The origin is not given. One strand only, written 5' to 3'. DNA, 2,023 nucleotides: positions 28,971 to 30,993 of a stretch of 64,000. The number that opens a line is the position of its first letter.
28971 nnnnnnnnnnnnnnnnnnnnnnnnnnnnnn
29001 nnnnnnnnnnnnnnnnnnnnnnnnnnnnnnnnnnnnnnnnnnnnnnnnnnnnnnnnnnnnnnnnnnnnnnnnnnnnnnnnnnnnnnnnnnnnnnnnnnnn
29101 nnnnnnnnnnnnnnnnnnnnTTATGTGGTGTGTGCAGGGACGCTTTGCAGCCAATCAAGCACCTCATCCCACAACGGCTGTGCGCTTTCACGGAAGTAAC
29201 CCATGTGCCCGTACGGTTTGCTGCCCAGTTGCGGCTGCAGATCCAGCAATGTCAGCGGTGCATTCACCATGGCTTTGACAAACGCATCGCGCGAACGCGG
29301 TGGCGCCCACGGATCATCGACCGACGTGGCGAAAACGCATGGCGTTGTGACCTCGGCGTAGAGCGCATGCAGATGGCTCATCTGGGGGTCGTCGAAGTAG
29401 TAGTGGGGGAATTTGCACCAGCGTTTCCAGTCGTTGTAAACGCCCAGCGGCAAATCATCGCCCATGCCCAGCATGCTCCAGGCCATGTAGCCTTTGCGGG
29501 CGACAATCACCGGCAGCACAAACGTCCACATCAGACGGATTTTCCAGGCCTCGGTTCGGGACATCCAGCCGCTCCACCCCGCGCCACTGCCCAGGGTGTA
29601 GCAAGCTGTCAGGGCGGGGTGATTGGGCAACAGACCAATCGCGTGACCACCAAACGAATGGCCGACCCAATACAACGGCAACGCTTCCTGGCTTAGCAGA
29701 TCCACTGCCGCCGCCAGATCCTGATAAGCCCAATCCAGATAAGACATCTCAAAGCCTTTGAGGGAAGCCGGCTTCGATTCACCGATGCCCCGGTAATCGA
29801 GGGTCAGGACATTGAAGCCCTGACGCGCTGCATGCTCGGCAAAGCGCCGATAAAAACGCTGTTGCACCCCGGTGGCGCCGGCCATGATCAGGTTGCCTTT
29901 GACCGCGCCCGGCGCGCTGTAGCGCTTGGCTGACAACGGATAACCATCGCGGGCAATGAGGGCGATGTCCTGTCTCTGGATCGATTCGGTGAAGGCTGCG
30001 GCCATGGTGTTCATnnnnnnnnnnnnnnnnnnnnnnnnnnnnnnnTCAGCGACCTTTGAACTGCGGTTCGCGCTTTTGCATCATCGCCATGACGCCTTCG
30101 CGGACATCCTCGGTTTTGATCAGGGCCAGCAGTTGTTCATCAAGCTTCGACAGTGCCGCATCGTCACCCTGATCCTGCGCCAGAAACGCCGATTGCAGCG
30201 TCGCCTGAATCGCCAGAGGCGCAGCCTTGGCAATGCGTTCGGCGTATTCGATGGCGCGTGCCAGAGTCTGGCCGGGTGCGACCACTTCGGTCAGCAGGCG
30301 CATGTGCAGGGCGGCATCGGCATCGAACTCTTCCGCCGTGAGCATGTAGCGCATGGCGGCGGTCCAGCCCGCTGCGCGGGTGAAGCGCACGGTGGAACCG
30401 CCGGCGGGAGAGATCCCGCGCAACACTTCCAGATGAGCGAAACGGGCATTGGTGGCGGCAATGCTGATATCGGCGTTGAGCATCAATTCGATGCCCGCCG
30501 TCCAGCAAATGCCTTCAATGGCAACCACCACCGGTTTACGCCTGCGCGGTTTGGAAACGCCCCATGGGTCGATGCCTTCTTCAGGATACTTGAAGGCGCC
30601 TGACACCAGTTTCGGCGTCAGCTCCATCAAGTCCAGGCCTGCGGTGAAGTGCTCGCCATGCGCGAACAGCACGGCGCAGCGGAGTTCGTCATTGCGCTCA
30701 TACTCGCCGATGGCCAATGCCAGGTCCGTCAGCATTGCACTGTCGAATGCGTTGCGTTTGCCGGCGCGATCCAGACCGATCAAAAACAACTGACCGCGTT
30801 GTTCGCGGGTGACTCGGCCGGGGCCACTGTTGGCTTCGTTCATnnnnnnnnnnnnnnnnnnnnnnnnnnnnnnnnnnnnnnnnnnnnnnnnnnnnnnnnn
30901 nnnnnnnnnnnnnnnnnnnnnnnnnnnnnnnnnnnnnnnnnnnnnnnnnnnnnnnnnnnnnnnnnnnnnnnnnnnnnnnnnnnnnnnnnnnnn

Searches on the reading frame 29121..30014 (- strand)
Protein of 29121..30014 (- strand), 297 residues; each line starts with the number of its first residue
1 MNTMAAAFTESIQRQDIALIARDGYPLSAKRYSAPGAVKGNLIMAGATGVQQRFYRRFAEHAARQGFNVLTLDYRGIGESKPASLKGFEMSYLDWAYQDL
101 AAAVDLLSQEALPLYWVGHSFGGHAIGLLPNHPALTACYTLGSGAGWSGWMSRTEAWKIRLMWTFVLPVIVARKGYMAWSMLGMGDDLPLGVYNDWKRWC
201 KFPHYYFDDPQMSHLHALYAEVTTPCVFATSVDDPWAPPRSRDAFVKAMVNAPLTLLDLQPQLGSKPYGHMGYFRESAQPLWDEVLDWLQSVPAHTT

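Call 23: search_protein_families(library=pfam, proteins=[window:29121-30014:-], max_evalue=0.00001)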
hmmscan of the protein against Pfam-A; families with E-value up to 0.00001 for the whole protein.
window:29121-30014:- (297 aa): 4 families
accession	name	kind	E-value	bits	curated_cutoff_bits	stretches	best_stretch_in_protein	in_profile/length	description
PF12146.15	Hydrolase_4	-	2.4e-11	43.8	27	1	53-162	18-127/239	Serine aminopeptidase, S33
PF12697.13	Abhydrolase_6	-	1.9e-09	38.9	26.3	1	55-247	14-189/217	Alpha/beta hydrolase family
PF00561.26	Abhydrolase_1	-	5.3e-08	33.3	25.8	1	54-123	16-80/245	alpha/beta hydrolase fold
PF00326.27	Peptidase_S9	-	4e-06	26.9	22.6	0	62-156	10-110/213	Prolyl oligopeptidase family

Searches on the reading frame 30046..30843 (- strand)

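Call 23: search_protein_families(library=pfam, proteins=[window:30046-30843:-], max_evalue=0.00001)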
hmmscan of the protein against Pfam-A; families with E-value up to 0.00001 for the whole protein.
window:30046-30843:- (265 aa): 2 families
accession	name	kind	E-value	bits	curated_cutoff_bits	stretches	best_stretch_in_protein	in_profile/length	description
PF00378.25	ECH_1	-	3.4e-38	131.8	27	1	18-264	5-250/251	Enoyl-CoA hydratase/isomerase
PF16113.10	ECH_2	-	1.8e-16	61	27.2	1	21-189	3-173/335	Enoyl-CoA hydratase/isomerase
